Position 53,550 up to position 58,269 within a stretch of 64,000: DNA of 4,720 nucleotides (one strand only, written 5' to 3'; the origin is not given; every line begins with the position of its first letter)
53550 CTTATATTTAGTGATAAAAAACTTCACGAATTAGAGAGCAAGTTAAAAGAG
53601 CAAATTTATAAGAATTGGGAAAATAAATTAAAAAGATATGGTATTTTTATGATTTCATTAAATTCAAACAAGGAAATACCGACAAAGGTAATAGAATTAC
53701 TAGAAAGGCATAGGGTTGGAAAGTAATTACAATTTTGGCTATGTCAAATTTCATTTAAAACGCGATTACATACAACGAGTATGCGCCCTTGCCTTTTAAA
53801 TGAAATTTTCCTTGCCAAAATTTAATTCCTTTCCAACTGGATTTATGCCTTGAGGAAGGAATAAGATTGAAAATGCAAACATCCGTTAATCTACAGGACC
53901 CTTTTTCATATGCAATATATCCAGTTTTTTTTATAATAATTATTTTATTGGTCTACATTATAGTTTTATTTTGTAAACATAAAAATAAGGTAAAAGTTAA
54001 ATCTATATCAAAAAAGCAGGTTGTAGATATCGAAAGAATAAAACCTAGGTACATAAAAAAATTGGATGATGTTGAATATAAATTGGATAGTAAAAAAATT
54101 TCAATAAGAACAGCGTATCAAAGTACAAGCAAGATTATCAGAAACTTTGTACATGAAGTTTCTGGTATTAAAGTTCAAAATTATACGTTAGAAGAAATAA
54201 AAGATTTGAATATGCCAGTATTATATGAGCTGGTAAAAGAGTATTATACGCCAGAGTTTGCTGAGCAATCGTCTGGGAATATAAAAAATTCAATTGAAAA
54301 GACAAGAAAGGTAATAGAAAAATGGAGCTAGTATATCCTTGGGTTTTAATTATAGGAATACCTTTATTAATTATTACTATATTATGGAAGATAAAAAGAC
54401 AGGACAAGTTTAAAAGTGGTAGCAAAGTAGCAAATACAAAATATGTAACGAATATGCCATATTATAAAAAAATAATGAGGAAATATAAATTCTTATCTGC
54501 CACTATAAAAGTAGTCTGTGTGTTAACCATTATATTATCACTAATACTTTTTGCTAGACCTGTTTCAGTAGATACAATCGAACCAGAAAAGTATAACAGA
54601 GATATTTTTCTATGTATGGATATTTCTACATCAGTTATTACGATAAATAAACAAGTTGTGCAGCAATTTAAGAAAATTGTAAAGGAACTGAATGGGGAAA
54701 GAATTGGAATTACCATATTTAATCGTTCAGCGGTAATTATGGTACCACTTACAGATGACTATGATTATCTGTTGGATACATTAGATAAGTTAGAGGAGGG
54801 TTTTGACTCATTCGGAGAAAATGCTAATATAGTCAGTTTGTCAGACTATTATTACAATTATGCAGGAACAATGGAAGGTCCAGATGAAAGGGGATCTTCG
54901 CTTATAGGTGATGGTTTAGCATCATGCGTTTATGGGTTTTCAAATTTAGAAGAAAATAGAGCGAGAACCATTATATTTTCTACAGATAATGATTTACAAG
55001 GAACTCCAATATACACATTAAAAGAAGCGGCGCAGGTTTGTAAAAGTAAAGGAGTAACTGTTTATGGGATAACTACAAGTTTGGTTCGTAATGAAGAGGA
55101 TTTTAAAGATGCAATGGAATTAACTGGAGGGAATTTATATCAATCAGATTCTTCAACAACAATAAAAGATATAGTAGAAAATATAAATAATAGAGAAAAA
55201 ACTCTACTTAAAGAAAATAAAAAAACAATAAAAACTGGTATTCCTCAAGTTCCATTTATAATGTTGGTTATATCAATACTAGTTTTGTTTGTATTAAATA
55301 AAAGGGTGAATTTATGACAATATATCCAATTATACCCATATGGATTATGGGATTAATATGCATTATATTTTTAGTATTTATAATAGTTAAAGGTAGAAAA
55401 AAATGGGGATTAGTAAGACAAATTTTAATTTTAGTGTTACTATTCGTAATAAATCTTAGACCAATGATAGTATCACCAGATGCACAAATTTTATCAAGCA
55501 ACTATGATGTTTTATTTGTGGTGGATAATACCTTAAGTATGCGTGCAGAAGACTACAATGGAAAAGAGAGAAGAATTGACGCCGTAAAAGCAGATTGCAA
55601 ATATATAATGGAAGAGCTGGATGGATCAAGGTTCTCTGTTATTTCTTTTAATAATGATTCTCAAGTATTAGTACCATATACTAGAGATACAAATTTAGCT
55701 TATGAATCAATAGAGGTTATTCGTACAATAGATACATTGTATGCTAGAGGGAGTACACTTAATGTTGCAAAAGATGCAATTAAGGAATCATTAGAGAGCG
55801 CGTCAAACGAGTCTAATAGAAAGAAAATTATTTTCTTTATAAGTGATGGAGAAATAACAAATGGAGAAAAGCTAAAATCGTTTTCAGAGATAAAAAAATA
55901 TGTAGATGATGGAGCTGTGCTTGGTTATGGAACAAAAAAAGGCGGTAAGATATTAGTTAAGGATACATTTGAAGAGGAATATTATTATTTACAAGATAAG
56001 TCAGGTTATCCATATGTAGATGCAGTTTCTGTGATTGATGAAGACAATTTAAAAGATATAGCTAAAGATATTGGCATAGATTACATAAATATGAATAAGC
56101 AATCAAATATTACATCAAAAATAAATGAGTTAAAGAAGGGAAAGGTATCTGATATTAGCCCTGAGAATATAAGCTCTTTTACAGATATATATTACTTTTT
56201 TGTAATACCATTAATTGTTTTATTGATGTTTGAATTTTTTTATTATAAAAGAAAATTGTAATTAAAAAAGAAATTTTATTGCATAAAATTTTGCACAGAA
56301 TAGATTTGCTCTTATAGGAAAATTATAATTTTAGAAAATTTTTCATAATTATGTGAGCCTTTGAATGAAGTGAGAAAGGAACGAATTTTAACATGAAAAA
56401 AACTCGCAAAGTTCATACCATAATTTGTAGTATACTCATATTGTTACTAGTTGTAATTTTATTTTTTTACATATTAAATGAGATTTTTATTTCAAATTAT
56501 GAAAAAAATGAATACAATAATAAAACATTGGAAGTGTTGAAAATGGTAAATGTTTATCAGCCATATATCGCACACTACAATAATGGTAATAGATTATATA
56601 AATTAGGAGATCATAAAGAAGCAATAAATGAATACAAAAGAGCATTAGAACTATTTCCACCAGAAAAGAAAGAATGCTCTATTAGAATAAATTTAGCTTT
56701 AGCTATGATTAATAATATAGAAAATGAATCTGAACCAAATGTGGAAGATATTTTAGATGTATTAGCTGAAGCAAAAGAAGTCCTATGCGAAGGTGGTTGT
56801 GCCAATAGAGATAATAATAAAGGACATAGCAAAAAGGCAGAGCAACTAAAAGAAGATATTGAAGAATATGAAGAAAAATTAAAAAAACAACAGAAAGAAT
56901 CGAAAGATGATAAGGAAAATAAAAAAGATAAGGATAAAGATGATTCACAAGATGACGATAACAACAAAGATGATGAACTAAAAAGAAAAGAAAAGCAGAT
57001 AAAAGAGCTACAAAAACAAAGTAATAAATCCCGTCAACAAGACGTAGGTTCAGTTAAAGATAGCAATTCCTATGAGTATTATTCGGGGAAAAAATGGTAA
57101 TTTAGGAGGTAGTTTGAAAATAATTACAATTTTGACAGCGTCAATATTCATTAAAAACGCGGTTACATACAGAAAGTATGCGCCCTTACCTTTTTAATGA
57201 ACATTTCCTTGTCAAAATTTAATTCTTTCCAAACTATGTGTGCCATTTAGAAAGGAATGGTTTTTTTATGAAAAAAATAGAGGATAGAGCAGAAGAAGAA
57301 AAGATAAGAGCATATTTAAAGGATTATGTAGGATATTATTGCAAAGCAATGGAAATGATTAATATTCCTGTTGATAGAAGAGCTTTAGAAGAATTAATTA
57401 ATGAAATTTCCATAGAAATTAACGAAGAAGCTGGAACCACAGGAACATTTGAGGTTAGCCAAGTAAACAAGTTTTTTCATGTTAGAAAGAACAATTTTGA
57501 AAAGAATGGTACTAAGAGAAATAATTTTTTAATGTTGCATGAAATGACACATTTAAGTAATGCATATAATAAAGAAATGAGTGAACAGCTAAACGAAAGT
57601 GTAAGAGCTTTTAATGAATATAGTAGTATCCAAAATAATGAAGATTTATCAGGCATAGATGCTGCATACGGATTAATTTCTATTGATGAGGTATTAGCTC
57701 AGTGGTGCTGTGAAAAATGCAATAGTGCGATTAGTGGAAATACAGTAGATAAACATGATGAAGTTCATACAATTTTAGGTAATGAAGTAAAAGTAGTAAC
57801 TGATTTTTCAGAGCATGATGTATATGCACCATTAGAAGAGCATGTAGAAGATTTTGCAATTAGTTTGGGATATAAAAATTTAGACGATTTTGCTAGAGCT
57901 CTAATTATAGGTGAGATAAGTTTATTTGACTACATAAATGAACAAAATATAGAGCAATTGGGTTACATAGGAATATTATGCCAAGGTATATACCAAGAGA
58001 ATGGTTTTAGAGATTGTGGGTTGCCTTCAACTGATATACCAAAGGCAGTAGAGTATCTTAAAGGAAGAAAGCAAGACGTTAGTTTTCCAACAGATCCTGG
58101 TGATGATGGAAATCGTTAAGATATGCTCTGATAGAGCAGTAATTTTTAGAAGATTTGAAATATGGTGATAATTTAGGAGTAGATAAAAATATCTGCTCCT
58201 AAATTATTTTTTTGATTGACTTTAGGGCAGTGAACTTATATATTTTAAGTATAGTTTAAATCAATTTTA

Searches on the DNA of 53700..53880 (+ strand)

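Call 55: search_dna_similar(query=window:53700-53880:+, collection=phages, mode=distant, max_rows=10)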
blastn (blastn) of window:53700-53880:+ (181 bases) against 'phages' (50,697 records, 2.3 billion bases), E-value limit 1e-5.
No match.

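Call 56: search_dna_similar(query=window:53700-53880:+, collection=plasmids, mode=distant, max_rows=10)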
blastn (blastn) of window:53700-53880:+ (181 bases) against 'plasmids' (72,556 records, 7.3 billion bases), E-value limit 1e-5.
No match.

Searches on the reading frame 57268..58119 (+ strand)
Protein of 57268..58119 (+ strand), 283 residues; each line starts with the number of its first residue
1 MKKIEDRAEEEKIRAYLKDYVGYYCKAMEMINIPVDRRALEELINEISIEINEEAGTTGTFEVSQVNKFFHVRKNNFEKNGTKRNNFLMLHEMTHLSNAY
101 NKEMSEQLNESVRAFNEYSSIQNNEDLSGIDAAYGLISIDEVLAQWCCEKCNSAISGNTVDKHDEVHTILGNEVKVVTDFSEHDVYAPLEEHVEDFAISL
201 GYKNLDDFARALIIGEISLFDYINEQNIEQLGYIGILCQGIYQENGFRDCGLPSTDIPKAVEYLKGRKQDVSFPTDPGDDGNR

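Call 37: find_encoding_contigs(protein=window:57268-58119:+, flank=3000, max_places=10)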
Protein window:57268-58119:+ (283 aa): 7 contigs read that carry it; 4 places shown.
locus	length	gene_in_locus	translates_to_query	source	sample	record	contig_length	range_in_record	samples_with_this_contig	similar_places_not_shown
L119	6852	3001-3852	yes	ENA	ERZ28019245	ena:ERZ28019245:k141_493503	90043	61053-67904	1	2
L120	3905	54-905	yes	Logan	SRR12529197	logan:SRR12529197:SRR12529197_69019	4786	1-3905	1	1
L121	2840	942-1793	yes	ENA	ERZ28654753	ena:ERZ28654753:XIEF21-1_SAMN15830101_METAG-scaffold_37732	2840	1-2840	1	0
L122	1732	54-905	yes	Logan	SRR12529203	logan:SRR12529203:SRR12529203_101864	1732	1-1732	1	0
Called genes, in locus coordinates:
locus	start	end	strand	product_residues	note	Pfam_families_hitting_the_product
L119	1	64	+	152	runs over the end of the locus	-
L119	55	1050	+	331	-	PF00092:VWA (faint)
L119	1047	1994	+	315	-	PF00092:VWA, PF13519:VWA_2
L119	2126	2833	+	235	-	PF00515:TPR_1 (faint), PF07719:TPR_2, PF13414:TPR_11 (weak)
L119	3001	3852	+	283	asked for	-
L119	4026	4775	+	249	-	PF02627:CMD, PF07883:Cupin_2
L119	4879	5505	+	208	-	PF03575:Peptidase_S51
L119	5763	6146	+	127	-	PF01880:Desulfoferrodox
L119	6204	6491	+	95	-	-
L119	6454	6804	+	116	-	PF20335:DUF6630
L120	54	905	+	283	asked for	-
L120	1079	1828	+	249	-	PF02627:CMD, PF07883:Cupin_2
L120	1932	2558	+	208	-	PF03575:Peptidase_S51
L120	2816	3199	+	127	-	PF01880:Desulfoferrodox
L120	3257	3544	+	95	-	-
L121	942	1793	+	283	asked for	-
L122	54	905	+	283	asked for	-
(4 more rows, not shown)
